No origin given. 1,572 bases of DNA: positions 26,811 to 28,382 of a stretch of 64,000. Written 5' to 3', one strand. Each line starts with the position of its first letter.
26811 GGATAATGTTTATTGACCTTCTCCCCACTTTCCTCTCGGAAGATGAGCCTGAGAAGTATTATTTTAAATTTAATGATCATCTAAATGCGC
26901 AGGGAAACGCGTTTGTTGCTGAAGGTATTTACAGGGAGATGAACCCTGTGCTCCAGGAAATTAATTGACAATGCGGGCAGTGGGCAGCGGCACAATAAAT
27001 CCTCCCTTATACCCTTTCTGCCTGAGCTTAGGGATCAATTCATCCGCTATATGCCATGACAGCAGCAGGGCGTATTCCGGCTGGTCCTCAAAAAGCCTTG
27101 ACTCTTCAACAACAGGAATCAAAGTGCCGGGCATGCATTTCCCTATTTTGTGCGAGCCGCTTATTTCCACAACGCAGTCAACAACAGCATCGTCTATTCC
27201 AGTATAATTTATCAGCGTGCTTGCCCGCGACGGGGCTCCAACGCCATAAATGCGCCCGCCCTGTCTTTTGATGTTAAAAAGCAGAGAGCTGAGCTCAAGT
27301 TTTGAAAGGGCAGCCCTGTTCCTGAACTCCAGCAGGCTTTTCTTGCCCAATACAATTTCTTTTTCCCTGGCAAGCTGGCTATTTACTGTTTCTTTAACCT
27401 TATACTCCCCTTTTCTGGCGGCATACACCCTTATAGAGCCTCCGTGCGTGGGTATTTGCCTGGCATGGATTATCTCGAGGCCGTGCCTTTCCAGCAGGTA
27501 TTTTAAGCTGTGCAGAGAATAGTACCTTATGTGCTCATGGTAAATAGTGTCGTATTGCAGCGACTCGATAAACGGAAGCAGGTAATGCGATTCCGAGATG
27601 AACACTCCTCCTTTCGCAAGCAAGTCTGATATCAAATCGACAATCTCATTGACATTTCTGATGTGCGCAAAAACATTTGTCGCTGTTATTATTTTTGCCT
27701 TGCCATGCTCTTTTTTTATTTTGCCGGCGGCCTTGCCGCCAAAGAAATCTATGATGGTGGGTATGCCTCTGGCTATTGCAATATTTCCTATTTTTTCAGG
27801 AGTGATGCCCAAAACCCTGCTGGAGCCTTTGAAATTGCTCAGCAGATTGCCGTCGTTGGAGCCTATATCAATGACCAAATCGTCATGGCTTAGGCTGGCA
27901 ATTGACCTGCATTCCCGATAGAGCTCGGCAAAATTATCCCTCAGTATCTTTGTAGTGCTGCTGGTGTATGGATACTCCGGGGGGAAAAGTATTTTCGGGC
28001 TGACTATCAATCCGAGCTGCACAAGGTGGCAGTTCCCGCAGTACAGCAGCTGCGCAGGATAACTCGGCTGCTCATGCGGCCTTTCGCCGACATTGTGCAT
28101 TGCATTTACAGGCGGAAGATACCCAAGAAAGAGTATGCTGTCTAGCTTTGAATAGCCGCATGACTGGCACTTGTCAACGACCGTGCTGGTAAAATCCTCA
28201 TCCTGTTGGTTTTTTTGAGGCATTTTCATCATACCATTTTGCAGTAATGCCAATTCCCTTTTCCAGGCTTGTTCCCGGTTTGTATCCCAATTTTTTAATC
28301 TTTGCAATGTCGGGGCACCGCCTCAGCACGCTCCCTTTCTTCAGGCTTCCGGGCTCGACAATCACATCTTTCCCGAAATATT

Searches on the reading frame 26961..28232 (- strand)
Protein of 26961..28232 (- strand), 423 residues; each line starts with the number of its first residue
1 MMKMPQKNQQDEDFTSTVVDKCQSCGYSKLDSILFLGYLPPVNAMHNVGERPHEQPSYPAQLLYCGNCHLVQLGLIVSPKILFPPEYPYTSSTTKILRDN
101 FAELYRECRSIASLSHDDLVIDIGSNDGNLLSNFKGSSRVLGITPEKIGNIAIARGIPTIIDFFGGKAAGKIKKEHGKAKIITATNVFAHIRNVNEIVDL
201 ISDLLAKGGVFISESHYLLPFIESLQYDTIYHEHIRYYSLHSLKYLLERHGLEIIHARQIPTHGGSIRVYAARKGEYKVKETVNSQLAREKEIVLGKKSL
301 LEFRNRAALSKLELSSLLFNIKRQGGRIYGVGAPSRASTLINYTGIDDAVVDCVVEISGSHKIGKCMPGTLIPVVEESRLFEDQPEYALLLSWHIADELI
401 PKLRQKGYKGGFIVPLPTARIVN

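Call 5: search_protein_families(library=pfam, proteins=[window:26961-28232:-], max_evalue=0.001)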
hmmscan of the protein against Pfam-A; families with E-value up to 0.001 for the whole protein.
window:26961-28232:- (423 aa): 3 families
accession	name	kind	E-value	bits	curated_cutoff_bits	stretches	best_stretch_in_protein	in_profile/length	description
PF08484.17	Methyltransf_14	-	9.4e-39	133.2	23.5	1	261-417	1-160/160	C-methyltransferase C-terminal domain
PF13489.12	Methyltransf_23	-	2e-15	57.3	27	1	119-256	25-163/164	Methyltransferase domain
PF08421.16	Methyltransf_13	-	2.9e-12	47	31.3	1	22-83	1-62/62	Putative zinc binding domain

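Call 12: search_solved_structures(query=window:26961-28232:-, show_alignments=1)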
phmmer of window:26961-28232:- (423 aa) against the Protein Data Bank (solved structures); distinct sequences matched with E-value up to 0.001: 10.
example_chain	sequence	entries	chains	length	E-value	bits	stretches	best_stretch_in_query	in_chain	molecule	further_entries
4rv9_A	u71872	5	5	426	4.2e-63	217.1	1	15-422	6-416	D-mycarose 3-C-methyltransferase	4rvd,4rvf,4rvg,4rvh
3ndi_A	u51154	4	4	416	4.9e-54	187.3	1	21-414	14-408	Methyltransferase | TcaB9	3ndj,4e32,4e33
4e2y_A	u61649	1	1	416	1.3e-53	185.9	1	21-414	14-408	TcaB9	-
4e31_A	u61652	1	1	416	1.8e-53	185.5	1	21-414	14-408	TcaB9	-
4e2x_A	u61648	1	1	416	1.8e-53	185.5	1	21-414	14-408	TcaB9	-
4e2z_A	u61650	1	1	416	4.6e-53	184.1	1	21-414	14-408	TcaB9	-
4e2w_A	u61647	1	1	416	4.6e-53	184.1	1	21-414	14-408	TcaB9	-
4e30_A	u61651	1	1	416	1.2e-52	182.7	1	21-414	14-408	TcaB9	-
5t64_A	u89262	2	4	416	5.7e-52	180.5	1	17-421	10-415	Sugar 3-C-methyl transferase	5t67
5t6b_A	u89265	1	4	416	3e-51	178.1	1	17-414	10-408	Sugar 3-C-methyl transferase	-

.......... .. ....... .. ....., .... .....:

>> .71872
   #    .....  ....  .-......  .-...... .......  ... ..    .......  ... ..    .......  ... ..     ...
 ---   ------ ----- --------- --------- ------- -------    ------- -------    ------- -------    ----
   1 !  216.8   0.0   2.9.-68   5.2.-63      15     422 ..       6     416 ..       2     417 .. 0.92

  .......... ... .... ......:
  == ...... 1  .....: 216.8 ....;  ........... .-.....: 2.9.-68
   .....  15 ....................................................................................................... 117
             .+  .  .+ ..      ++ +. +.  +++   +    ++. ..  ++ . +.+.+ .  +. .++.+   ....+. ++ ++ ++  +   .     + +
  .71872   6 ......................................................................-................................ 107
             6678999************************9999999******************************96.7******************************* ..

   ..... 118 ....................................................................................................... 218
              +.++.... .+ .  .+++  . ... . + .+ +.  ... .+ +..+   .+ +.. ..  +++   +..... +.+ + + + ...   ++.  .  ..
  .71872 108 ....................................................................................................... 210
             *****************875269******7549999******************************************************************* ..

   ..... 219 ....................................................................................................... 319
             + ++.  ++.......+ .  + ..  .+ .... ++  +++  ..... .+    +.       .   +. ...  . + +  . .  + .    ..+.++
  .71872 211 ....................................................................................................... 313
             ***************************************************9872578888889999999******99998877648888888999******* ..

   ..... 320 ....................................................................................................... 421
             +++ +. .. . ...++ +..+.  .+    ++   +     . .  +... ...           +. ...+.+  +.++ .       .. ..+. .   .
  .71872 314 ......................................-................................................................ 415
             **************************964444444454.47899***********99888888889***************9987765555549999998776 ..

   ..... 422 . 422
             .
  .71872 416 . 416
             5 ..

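Call 19: search_protein_families(library=ncbifam, proteins=[window:26961-28232:-], max_evalue=0.00001)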
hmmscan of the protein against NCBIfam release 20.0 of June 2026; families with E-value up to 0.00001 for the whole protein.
window:26961-28232:- (423 aa): 0 families

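Call 26: find_homologous_proteins(query=window:26961-28232:-, max_evalue=1e-20)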
Query window:26961-28232:- (423 aa): 8000 proteins with E <= 1e-20 among 8000 candidates; the best 120 are listed.
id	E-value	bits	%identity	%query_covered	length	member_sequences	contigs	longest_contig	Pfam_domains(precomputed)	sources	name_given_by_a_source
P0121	1.1e-282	955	100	100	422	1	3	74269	PF13489.13,PF08421.17,PF08484.18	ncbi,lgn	-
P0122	2.5e-211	720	77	97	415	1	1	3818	PF13489.13,PF08421.17,PF08484.18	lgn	-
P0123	1.4e-210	718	76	96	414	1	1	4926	PF13489.13,PF08421.17,PF08484.18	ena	-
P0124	2.6e-209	714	74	96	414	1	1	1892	PF13489.13,PF08421.17,PF08484.18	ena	-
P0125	3.6e-209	713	76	96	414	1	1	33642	PF13489.13,PF08421.17,PF08484.18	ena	-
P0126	9.7e-209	712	76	97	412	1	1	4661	PF13489.13,PF08421.17,PF08484.18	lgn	-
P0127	1.6e-208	711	75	96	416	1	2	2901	PF13489.13,PF08421.17,PF08484.18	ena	-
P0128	2.9e-208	710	75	96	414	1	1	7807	PF13489.13,PF08421.17,PF08484.18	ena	-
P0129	4.5e-208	710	76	96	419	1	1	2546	PF13489.13,PF08421.17,PF08484.18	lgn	-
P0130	5.0e-208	709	75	97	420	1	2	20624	PF13489.13,PF08421.17,PF08484.18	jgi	-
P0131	8.8e-208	709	75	96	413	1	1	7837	PF13489.13,PF08421.17,PF08484.18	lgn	-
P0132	1.2e-207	708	75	96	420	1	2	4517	PF13489.13,PF08421.17,PF08484.18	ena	-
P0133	2.5e-207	707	74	97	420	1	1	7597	PF13489.13,PF08421.17,PF08484.18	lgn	-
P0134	3.8e-207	707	74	98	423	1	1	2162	PF13489.13,PF08421.17,PF08484.18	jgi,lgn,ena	jgi:hypothetical protein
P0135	7.5e-207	706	75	97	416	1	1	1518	PF13489.13,PF08421.17,PF08484.18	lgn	-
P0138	2.1e-206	704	73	97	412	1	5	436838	PF13489.13,PF08421.17,PF08484.18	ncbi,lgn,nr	ncbi:class I SAM-dependent methyltransferase [Candidatus Woesearchaeota archaeon]|nr:class I SAM-dep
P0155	5.5e-205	699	75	97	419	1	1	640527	PF13489.13,PF08421.17,PF08484.18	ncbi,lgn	ncbi:MAG: class I SAM-dependent methyltransferase [Candidatus Methanoperedens sp.]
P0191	1.5e-202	691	73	96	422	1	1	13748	PF13489.13,PF08421.17,PF08484.18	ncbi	ncbi:class I SAM-dependent methyltransferase [Chloroflexota bacterium]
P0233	2.3e-200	684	72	96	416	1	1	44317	PF13489.13,PF08421.17,PF08484.18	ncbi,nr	ncbi:class I SAM-dependent methyltransferase [archaeon AH-315-M20]|nr:class I SAM-dependent methyltr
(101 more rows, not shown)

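Call 27: find_encoding_contigs(protein=P0121, flank=2000, max_places=3)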
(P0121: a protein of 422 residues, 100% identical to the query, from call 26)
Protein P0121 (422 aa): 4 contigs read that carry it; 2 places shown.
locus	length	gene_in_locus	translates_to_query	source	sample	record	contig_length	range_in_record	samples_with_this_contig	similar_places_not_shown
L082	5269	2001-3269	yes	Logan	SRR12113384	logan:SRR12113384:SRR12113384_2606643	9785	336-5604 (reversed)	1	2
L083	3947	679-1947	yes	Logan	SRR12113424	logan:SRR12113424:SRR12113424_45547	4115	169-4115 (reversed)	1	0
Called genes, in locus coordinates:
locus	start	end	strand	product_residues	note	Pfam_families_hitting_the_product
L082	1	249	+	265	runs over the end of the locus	PF00535:Glycos_transf_2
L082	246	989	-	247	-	PF02353:CMAS (weak), PF01209:Ubie_methyltran, PF05175:MTS, PF13489:Methyltransf_23, PF13649:Methyltransf_25, PF13847:Methyltransf_31, PF08241:Methyltransf_11, PF08242:Methyltransf_12, +2 more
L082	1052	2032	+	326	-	PF00106:adh_short (weak), PF01073:3Beta_HSD, PF01370:Epimerase, PF02719:Polysacc_synt_2, PF04321:RmlD_sub_bind (weak), PF07993:NAD_binding_4 (weak), PF13460:NAD_binding_10, PF16363:GDP_Man_Dehyd, +1 more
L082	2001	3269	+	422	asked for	PF08421:Methyltransf_13, PF13489:Methyltransf_23, PF08484:Methyltransf_14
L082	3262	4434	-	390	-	PF16822:ALGX (faint), PF00657:Lipase_GDSL (weak), PF13472:Lipase_GDSL_2 (weak)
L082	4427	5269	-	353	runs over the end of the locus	PF00702:Hydrolase (weak), PF12689:Acid_PPase (weak), PF13419:HAD_2 (weak), PF00583:Acetyltransf_1 (weak), PF13508:Acetyltransf_7 (weak)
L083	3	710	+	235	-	?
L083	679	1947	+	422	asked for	PF08421:Methyltransf_13, PF13489:Methyltransf_23, PF08484:Methyltransf_14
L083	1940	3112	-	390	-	PF16822:ALGX (faint), PF00657:Lipase_GDSL (weak), PF13472:Lipase_GDSL_2 (weak)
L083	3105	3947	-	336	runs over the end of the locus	?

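Call 28: find_encoding_contigs(protein=P0155, flank=8000, max_places=2)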
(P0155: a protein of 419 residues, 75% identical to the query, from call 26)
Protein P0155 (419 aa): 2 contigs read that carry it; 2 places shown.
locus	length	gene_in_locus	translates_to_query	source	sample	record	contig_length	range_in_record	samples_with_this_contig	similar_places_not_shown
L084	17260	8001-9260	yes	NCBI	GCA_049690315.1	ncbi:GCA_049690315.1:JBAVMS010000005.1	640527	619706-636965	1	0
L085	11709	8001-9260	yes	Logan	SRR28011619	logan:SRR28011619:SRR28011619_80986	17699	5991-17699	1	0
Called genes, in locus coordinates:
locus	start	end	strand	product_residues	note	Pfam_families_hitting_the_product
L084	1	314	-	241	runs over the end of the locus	PF03848:TehB, PF05401:NodS, PF13489:Methyltransf_23, PF02353:CMAS, PF05175:MTS, PF06325:PrmA, PF13649:Methyltransf_25, PF13847:Methyltransf_31, +3 more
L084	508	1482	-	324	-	PF03706:LPG_synthase_TM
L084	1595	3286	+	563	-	PF13231:PMT_2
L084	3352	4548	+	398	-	PF03721:UDPG_MGDP_dh_N, PF00984:UDPG_MGDP_dh, PF03720:UDPG_MGDP_dh_C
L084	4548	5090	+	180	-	PF00132:Hexapep (weak)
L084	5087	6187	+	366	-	PF01041:DegT_DnrJ_EryC1, PF01053:Cys_Met_Meta_PP, PF00155:Aminotran_1_2, PF01212:Beta_elim_lyase (weak)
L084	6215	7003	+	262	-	PF00535:Glycos_transf_2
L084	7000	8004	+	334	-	PF00106:adh_short, PF01073:3Beta_HSD, PF01370:Epimerase, PF02719:Polysacc_synt_2, PF04321:RmlD_sub_bind, PF05368:NmrA, PF13460:NAD_binding_10, PF16363:GDP_Man_Dehyd, +2 more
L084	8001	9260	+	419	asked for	PF08421:Methyltransf_13, PF13489:Methyltransf_23, PF08484:Methyltransf_14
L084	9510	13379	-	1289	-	PF07953:Toxin_R_bind_N, PF13385:Laminin_G_3, PF02368:Big_2, PF00149:Metallophos, PF12850:Metallophos_2 (faint)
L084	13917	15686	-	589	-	PF00535:Glycos_transf_2, PF13641:Glyco_tranf_2_3 (weak), PF03706:LPG_synthase_TM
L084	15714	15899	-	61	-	-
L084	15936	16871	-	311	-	PF01073:3Beta_HSD, PF01370:Epimerase, PF02719:Polysacc_synt_2 (faint), PF04321:RmlD_sub_bind, PF07993:NAD_binding_4 (faint), PF16363:GDP_Man_Dehyd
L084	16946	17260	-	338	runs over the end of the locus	PF00483:NTP_transferase, PF12804:NTP_transf_3, PF25084:LbH_EIF2B (weak), PF25087:GMPPB_C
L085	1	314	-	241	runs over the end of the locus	PF03848:TehB, PF05401:NodS, PF13489:Methyltransf_23, PF02353:CMAS, PF05175:MTS, PF06325:PrmA, PF13649:Methyltransf_25, PF13847:Methyltransf_31, +3 more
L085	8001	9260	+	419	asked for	PF08421:Methyltransf_13, PF13489:Methyltransf_23, PF08484:Methyltransf_14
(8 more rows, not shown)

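Call 29: list_cluster_members(proteins=[P0121, P0016, P0138, P0233, P0191])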
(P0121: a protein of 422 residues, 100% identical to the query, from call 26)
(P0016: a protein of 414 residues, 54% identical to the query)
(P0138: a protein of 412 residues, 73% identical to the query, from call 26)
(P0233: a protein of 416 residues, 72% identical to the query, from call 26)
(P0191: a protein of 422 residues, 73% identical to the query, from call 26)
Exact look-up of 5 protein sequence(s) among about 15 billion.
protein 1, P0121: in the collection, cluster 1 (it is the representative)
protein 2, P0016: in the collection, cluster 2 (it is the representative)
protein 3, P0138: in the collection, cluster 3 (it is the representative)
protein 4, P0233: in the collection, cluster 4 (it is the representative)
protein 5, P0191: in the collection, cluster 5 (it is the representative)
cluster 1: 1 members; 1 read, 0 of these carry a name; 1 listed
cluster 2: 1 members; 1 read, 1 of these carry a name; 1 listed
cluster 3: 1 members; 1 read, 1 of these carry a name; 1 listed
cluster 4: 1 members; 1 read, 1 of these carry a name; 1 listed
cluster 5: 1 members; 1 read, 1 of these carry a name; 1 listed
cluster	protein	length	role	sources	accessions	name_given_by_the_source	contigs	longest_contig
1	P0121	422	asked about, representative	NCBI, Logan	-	-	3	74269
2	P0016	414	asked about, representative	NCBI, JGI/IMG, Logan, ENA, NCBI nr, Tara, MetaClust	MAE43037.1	methyltransferase [Candidatus Woesearchaeota archaeon] | strand:- start:8550 stop:9794 length:1245 start_codon:yes stop_codon:yes ... | TARA_039_MES_0.22-1.6_scaffold70188_1_gene77844 COG0500 ""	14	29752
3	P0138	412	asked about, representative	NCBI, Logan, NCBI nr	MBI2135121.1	class I SAM-dependent methyltransferase [Candidatus Woesearchaeota archaeon]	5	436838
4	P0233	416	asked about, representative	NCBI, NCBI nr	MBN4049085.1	class I SAM-dependent methyltransferase [archaeon AH-315-M20]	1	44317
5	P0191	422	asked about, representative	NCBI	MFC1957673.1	class I SAM-dependent methyltransferase [Chloroflexota bacterium]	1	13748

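Call 31: find_encoding_contigs(protein=P0138, flank=10000, max_places=1)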
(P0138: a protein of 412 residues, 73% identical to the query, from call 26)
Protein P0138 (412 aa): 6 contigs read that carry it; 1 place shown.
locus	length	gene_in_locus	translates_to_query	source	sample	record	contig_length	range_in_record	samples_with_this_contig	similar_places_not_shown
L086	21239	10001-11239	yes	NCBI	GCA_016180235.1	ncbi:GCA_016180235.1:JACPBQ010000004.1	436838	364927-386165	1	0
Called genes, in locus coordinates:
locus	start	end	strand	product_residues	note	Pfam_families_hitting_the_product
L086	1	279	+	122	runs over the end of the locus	PF04126:Cyclophil_like, PF18050:Cyclophil_like2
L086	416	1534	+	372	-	PF05833:NFACT_N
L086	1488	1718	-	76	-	-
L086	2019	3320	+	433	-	PF03446:NAD_binding_2 (faint), PF03721:UDPG_MGDP_dh_N, PF03807:F420_oxidored (faint), PF00984:UDPG_MGDP_dh, PF03720:UDPG_MGDP_dh_C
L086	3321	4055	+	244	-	PF00483:NTP_transferase, PF12804:NTP_transf_3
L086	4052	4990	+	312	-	PF01073:3Beta_HSD, PF01370:Epimerase, PF02719:Polysacc_synt_2 (weak), PF07993:NAD_binding_4 (faint), PF16363:GDP_Man_Dehyd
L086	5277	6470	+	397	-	PF03721:UDPG_MGDP_dh_N, PF00984:UDPG_MGDP_dh, PF03720:UDPG_MGDP_dh_C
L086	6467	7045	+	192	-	PF00132:Hexapep (weak)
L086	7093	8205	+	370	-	PF00155:Aminotran_1_2, PF01041:DegT_DnrJ_EryC1, PF00266:Aminotran_5 (weak), PF01053:Cys_Met_Meta_PP (weak)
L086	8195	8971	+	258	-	PF00535:Glycos_transf_2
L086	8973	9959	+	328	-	PF01073:3Beta_HSD, PF01370:Epimerase, PF02719:Polysacc_synt_2, PF04321:RmlD_sub_bind, PF05368:NmrA, PF07993:NAD_binding_4, PF13460:NAD_binding_10, PF16363:GDP_Man_Dehyd, +3 more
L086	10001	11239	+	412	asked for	PF08421:Methyltransf_13, PF13489:Methyltransf_23, PF08484:Methyltransf_14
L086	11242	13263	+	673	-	PF13231:PMT_2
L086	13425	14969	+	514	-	PF01943:Polysacc_synt, PF13440:Polysacc_synt_3, PF01554:MatE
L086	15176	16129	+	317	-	PF00106:adh_short (faint), PF01073:3Beta_HSD, PF01370:Epimerase, PF02719:Polysacc_synt_2, PF04321:RmlD_sub_bind, PF07993:NAD_binding_4, PF13460:NAD_binding_10 (weak), PF16363:GDP_Man_Dehyd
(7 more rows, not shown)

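Call 34: find_related_loci(query=window:26961-28232:-, collection=metagenome_contigs, flank=8000)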
Query window:26961-28232:- (423 aa) in metagenome_contigs; peptide patterns used: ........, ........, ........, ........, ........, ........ (x = any residue, [..] = any of these).
600 stretches matched a pattern (row limit reached: there are more); 569 encode a relative of the query (tblastn E <= 1e-3); the best 80 are kept; 80 distinct loci.
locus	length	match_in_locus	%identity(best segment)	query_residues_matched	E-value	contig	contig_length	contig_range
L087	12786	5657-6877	74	15-422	0e+0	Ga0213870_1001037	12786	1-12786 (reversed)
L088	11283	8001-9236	72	12-423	0e+0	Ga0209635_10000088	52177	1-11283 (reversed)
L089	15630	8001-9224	71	15-422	0e+0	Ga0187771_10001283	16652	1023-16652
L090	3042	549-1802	71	6-422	0e+0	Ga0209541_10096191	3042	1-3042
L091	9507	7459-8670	73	18-422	0e+0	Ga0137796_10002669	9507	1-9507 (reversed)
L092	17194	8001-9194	72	15-412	0e+0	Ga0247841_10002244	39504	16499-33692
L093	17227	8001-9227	68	15-423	0e+0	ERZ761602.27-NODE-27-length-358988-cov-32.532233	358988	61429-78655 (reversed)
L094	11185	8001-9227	71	15-423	0e+0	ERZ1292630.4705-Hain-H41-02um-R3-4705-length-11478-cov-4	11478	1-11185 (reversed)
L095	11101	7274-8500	71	15-423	0e+0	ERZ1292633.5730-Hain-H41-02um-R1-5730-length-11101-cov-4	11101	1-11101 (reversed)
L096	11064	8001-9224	69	15-422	0e+0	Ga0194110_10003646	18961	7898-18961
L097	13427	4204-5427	67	15-422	0e+0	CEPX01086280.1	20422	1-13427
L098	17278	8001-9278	65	5-423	0e+0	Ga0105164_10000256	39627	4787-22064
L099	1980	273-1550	65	4-423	0e+0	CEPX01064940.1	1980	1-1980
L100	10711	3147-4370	66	15-423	0e+0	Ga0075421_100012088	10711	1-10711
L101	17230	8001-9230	65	15-423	0e+0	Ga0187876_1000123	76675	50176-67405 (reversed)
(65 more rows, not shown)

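Call 64: search_protein_representatives(protein=window:26961-28232:-)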
Query: 423 residues. Proteins with E-value up to 0.001 (for the whole library): 12690; up to 1e-10: 7691; up to 1e-30: 3082. The best 150 are listed.
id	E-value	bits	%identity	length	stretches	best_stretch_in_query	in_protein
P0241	1.1e-190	650.6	67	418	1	15-422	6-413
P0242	7.8e-155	532.5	57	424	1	15-422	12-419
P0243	7.9e-138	476.5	61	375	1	16-378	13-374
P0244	4.7e-127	441.0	51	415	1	18-422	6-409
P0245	2.5e-118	412.2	49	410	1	20-422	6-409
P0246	4.4e-117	408.1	51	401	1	19-421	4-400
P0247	7.6e-117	407.4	48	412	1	16-418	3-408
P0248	5.4e-115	401.3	51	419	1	16-422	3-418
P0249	4.3e-114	398.3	50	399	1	20-416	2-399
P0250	4.4e-114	398.3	51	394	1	18-422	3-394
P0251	2.9e-113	395.6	48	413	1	19-421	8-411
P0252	6.3e-112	391.2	44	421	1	16-422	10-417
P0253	8.5e-112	390.8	49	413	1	19-422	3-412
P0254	2.2e-111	389.4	74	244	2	45-182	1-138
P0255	1.6e-108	380.0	50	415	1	15-416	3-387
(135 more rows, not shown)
